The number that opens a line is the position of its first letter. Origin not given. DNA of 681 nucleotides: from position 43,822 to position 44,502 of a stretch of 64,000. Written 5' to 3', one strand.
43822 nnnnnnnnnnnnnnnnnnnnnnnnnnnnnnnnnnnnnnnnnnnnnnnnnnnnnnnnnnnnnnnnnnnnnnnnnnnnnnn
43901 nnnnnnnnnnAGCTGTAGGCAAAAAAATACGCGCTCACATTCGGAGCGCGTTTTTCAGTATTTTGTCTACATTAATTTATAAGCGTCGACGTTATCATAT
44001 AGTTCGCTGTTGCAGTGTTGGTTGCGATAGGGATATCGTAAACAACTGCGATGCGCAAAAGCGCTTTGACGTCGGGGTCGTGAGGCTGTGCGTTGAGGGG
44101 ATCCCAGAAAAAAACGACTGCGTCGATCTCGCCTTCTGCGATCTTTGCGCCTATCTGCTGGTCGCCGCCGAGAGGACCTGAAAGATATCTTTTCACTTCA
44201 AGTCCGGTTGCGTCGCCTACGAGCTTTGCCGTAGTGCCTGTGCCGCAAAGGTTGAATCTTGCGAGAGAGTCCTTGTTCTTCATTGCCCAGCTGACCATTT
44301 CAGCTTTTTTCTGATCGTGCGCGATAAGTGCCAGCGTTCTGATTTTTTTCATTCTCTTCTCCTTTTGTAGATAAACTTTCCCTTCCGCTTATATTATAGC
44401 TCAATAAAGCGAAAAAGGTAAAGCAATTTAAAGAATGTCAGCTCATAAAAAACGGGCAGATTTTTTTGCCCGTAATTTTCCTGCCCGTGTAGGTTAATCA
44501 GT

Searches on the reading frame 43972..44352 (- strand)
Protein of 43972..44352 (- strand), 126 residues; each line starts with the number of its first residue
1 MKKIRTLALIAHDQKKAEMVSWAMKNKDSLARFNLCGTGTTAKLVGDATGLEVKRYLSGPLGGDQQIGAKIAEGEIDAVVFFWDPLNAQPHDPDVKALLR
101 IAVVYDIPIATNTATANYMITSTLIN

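Call 71: find_encoding_contigs(protein=window:43972-44352:-, flank=10000, max_places=10)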
Protein window:43972-44352:- (126 aa): 22 contigs read that carry it; 10 places shown.
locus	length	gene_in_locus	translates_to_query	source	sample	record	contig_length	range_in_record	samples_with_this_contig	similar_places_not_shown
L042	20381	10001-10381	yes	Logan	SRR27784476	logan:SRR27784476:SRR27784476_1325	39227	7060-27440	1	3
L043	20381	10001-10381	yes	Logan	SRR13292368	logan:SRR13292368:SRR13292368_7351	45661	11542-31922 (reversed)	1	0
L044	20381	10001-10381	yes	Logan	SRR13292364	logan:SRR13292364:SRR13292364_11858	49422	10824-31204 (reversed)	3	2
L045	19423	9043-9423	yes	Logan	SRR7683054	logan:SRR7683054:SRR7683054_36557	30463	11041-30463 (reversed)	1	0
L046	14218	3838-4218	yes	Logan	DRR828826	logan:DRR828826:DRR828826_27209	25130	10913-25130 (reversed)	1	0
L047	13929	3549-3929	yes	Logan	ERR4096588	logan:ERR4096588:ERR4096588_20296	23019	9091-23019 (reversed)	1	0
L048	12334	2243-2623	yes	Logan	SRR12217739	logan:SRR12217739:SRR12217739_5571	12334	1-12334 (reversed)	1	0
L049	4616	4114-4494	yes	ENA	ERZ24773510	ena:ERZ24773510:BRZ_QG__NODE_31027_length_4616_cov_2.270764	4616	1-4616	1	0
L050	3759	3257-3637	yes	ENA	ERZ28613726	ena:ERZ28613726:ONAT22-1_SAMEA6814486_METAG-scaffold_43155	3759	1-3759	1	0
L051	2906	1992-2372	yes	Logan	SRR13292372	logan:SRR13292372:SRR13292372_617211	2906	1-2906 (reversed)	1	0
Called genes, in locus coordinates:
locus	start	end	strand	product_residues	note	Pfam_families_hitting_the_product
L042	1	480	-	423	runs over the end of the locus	PF04389:Peptidase_M28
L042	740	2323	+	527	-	PF00202:Aminotran_3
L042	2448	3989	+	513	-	PF00370:FGGY_N, PF02782:FGGY_C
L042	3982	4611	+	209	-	PF00596:Aldolase_II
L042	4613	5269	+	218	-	PF00596:Aldolase_II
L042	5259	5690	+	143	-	PF00636:Ribonuclease_3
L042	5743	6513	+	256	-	PF02511:Thy1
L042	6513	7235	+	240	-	PF08032:SpoU_sub_bind, PF00588:SpoU_methylase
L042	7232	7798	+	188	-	PF04542:Sigma70_r2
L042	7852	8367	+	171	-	PF12682:Flavodoxin_4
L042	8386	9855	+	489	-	PF01120:Alpha_L_fucos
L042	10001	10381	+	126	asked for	PF02142:MGS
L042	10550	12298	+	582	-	PF13676:TIR_2 (faint)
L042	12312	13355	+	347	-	PF04371:PAD_porph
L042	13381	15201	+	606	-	-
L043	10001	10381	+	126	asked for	PF02142:MGS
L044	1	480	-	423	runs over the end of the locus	PF04389:Peptidase_M28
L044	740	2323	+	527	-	PF00202:Aminotran_3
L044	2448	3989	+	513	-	PF00370:FGGY_N, PF02782:FGGY_C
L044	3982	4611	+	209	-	PF00596:Aldolase_II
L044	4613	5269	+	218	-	PF00596:Aldolase_II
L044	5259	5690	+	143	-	PF00636:Ribonuclease_3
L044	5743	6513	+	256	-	PF02511:Thy1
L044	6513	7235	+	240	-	PF08032:SpoU_sub_bind, PF00588:SpoU_methylase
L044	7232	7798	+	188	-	PF04542:Sigma70_r2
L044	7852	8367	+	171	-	PF12682:Flavodoxin_4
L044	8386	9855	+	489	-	PF01120:Alpha_L_fucos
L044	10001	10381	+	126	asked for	PF02142:MGS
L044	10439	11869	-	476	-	PF01276:OKR_DC_1, PF01212:Beta_elim_lyase, PF00155:Aminotran_1_2, PF00266:Aminotran_5, PF01041:DegT_DnrJ_EryC1, PF03711:OKR_DC_1_C (weak)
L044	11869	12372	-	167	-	-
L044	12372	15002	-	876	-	PF13676:TIR_2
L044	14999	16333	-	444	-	-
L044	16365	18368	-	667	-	-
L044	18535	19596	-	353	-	PF00180:Iso_dh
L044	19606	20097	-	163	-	PF00694:Aconitase_C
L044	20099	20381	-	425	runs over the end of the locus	PF00330:Aconitase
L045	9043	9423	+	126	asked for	PF02142:MGS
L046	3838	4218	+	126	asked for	PF02142:MGS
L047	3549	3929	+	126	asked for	PF02142:MGS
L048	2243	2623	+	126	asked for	PF02142:MGS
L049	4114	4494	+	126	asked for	PF02142:MGS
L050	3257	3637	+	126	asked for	PF02142:MGS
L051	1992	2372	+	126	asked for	PF02142:MGS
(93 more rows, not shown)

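Call 73: search_protein_families(library=pfam, proteins=[L044:16365-18368:-, L044:14999-16333:-, L044:12372-15002:-, L044:11869-12372:-, L044:10439-11869:-], max_evalue=0.1)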
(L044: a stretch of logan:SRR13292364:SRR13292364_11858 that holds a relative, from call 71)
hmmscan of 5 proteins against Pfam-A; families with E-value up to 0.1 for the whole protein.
L044:16365-18368:- (667 aa): 1 family
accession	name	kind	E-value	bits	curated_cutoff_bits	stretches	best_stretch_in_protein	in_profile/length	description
PF23321.1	R1_ABCA1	-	0.047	14.2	27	0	586-611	49-74/75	ABCA1-like, C-terminal R1 regulatory domain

L044:14999-16333:- (444 aa): 3 families
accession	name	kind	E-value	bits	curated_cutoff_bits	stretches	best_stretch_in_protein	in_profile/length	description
PF13614.12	AAA_31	-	0.00059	20.3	27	1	13-67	2-50/177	AAA domain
PF14786.12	Death_2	-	0.067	13.6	25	0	312-350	12-50/146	Tube Death domain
PF07015.17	VirC1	-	0.094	12.5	24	0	13-39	2-28/231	VirC1 protein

L044:12372-15002:- (876 aa): 2 families
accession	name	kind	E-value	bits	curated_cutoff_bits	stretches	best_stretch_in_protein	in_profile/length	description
PF13676.11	TIR_2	-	5.1e-17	62.9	28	1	582-685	1-107/122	TIR domain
PF25812.1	RAD24_helical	-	0.029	15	27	0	461-531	26-99/121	Checkpoint protein RAD24-like, helical bundle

L044:11869-12372:- (167 aa): 1 family
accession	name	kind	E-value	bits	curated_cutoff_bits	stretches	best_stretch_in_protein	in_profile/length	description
PF03692.20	CxxCxxCC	-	0.00039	21.5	23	1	17-118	2-76/85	Putative zinc- or iron-chelating domain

L044:10439-11869:- (476 aa): 8 families
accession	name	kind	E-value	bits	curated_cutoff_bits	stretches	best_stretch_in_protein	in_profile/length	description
PF01276.26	OKR_DC_1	-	1.6e-71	241.7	27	1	6-315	1-338/417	Orn/Lys/Arg decarboxylase, major domain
PF01041.23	DegT_DnrJ_EryC1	-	1.5e-09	38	19.8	1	68-201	30-154/360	DegT/DnrJ/EryC1/StrS aminotransferase family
PF00155.27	Aminotran_1_2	-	2.3e-09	37.4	19.7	1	64-200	44-193/361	Aminotransferase class I and II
PF00266.25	Aminotran_5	-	7.5e-08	32.2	21.5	1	64-226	45-204/371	Aminotransferase class-V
PF01212.27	Beta_elim_lyase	-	9.4e-08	32.1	27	1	63-246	33-217/288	Beta-eliminating lyase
PF03711.20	OKR_DC_1_C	-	3.5e-07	31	24.2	1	398-454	47-107/132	Orn/Lys/Arg decarboxylase, C-terminal domain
PF01053.26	Cys_Met_Meta_PP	-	0.00013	21.1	27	1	75-223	65-198/381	Cys/Met metabolism PLP-dependent enzyme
PF05889.19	SepSecS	-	0.00044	19.5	21.1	1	76-213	70-212/389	O-phosphoseryl-tRNA(Sec) selenium transferase, SepSecS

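Call 74: search_protein_families(library=padloc, proteins=[L044:16365-18368:-, L044:14999-16333:-, L044:12372-15002:-, L044:11869-12372:-, L044:10439-11869:-], max_evalue=0.1)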
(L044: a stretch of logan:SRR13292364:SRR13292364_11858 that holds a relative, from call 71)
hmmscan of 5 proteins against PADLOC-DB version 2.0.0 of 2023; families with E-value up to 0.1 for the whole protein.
L044:16365-18368:- (667 aa): 1 family
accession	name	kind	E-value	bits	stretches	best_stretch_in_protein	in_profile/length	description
PDLC01648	Csn2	-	0.0028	15.6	1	506-611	45-150/175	CAS-II-A; acquisition_associated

L044:14999-16333:- (444 aa): 2 families
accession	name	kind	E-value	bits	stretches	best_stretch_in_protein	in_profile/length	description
PDLC04559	PDC-M28B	-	1.5e-09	35.5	1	11-62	127-173/438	-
PDLC04560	PDC-M28B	-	0.0012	16.3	1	8-68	11-65/327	-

L044:12372-15002:- (876 aa): 9 families
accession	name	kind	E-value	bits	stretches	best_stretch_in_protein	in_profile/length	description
PDLC05062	PDC-S66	-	1.2e-10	39.3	1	546-660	116-228/282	-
PDLC02421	Aga_TIR-PNTD1-PNTD2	-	2.3e-06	25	1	580-670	4-100/430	Class I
PDLC02012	SAVED5--SAVED_TIR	-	1.1e-05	22.8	1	576-651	10-83/404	-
PDLC00436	ThsB1|ThsB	-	5e-05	20.9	1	564-656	22-114/183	TIR-like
PDLC02403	Aga_TIR-PNTD1-PNTD2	-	6.5e-05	20.1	1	606-671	30-100/443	Class I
PDLC00419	ThsB1|ThsB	-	0.00012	19.9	1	569-612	16-60/165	TIR-like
PDLC00423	ThsB1|ThsB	-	0.00052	17.7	1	560-654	17-113/190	TIR-like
PDLC00422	ThsB1|ThsB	-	0.0073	13.8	1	551-611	12-72/194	TIR-like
PDLC00728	Effector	-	0.025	11.5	1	574-618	4-49/432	TIR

L044:11869-12372:- (167 aa): 0 families

L044:10439-11869:- (476 aa): 1 family
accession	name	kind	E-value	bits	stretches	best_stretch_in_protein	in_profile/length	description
PDLC02759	SspA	-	0.043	11.1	1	160-226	141-201/374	SspA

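Call 78: search_protein_families(library=ncbifam, proteins=[L044:16365-18368:-, L044:14999-16333:-, L044:12372-15002:-, L044:11869-12372:-, L044:10439-11869:-], max_evalue=0.01)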
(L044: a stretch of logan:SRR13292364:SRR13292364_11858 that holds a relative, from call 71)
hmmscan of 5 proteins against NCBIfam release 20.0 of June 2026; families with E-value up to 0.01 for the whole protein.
L044:16365-18368:- (667 aa): 0 families

L044:14999-16333:- (444 aa): 3 families
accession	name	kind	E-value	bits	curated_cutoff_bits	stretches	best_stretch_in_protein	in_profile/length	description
NF047398.1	AAA_KGGVGR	domain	2e-17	64.1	90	1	13-69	3-54/190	KGGVGR-motif variant AAA ATPase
NF041546.1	ParA_partition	equivalog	0.0015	18.1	180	0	15-56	2-38/203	ParA family partition ATPase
TIGR01007.1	eps_fam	subfamily_domain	0.0027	17.3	108.05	0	12-130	17-130/204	polysaccharide biosynthesis tyrosine autokinase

L044:12372-15002:- (876 aa): 0 families

L044:11869-12372:- (167 aa): 0 families

L044:10439-11869:- (476 aa): 40 families (the best 25 are shown)
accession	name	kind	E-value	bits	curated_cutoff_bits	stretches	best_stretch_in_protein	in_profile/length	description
NF011928.0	PRK15399.1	subfamily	1e-24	86.8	968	2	4-295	128-440/713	lysine decarboxylase LdcC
NF011929.0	PRK15400.1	subfamily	8.3e-23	80.6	1056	2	6-298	130-443/714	lysine decarboxylase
NF011603.0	PRK15029.1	equivalog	6.5e-22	77.6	1167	1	6-285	141-453/756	arginine decarboxylase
TIGR04301.1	ODC_inducible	exception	8.8e-16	57.2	1310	1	6-130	109-243/719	ornithine decarboxylase SpeF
NF010092.0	PRK13578.1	subfamily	3.3e-15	55.4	794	1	6-131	109-244/720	ornithine decarboxylase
TIGR04318.1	lacto_ODC_hypo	hypoth_equivalog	2e-14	52.9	950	1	19-132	104-227/695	putative ornithine decarboxylase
NF008687.0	PRK11706.1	equivalog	2.8e-08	32.9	375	1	68-248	37-204/375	dTDP-4-amino-4,6-dideoxygalactose transaminase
NF008658.2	PRK11658.1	equivalog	1.3e-07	30.6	631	1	66-204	37-166/379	UDP-4-amino-4-deoxy-L-arabinose aminotransferase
NF006810.0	PRK09331.1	subfamily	1.5e-07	30.6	301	1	76-246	79-245/397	Sep-tRNA:Cys-tRNA synthetase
TIGR02379.1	ECA_wecE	subfamily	1.8e-06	27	434.85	1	72-260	41-217/376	dTDP-4-amino-4,6-dideoxy-D-glucose transaminase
TIGR00858.1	bioF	equivalog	4.1e-06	25.8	426.45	1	65-197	69-192/365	8-amino-7-oxononanoate synthase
TIGR01825.1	gly_Cac_T_rel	subfamily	1.4e-05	23.9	535.4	1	78-197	93-204/385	BioF/Kbl family PLP-dependent acyltransferase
NF047603.1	SerpalmtaseAlphaP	equivalog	1.6e-05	23.8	670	1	67-200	95-219/399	serine palmitoyltransferase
TIGR03576.1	pyridox_MJ0158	hypoth_equivalog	3.8e-05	23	304.45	1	173-223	155-204/346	TIGR03576 family pyridoxal phosphate-dependent enzyme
TIGR01265.1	tyr_nico_aTase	subfamily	4.7e-05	22.5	292.45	1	64-202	82-218/403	tyrosine/nicotianamine family aminotransferase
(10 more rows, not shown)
